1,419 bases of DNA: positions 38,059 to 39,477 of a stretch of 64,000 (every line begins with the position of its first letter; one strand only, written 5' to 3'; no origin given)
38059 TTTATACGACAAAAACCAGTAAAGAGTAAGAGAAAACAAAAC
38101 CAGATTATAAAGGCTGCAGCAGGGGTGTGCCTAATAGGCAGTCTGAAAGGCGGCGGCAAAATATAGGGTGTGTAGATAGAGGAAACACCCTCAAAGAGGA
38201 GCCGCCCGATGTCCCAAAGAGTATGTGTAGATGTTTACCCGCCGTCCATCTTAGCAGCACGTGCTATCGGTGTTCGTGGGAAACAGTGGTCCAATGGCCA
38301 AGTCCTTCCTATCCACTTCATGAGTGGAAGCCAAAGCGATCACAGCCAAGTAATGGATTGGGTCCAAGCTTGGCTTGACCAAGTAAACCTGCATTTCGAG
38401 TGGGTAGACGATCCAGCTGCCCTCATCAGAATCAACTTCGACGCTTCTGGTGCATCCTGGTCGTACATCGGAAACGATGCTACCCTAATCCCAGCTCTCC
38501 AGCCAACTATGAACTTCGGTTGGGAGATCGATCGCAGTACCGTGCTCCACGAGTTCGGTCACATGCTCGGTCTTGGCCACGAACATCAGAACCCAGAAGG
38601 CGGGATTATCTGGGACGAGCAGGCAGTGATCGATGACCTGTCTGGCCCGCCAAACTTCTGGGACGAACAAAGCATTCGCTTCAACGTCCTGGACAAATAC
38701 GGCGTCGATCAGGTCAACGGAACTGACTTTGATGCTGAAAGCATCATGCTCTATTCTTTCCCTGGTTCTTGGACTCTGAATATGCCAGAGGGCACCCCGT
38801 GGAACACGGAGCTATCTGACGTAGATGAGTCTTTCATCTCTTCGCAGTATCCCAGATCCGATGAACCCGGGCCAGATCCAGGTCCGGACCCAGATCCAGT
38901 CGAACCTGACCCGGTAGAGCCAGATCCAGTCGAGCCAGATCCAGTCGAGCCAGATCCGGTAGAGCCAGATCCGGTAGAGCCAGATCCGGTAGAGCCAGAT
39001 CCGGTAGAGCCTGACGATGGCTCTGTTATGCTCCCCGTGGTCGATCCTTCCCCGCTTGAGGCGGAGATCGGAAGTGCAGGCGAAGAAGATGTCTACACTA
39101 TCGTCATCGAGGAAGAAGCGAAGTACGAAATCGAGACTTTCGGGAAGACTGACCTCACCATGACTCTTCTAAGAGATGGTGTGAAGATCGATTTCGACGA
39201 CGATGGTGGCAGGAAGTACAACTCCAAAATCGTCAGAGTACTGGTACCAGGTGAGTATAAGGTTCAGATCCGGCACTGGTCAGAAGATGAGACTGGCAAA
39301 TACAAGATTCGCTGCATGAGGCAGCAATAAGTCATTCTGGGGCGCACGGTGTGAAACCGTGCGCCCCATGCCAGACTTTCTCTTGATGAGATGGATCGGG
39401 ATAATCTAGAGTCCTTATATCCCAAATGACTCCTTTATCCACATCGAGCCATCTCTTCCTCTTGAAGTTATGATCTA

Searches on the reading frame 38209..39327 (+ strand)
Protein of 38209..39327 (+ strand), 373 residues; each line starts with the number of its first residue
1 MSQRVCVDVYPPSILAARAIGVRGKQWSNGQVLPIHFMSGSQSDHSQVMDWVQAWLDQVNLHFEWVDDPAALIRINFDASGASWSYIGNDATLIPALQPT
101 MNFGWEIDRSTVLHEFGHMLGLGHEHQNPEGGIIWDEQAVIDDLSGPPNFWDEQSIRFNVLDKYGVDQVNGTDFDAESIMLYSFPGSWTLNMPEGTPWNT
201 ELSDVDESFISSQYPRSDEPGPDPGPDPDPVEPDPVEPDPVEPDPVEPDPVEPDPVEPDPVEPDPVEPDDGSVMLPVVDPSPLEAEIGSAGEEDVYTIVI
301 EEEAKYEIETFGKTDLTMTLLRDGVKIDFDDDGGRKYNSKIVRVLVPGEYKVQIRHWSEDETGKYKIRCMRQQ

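Call 17: search_protein_families(library=pfam, proteins=[window:38209-39327:+], max_evalue=0.001)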
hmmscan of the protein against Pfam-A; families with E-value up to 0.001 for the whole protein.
window:38209-39327:+ (373 aa): 1 family
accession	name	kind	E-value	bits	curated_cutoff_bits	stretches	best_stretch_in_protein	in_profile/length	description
PF01400.30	Astacin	-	2.3e-06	27.9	22.5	1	27-183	2-144/189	Astacin (Peptidase family M12A)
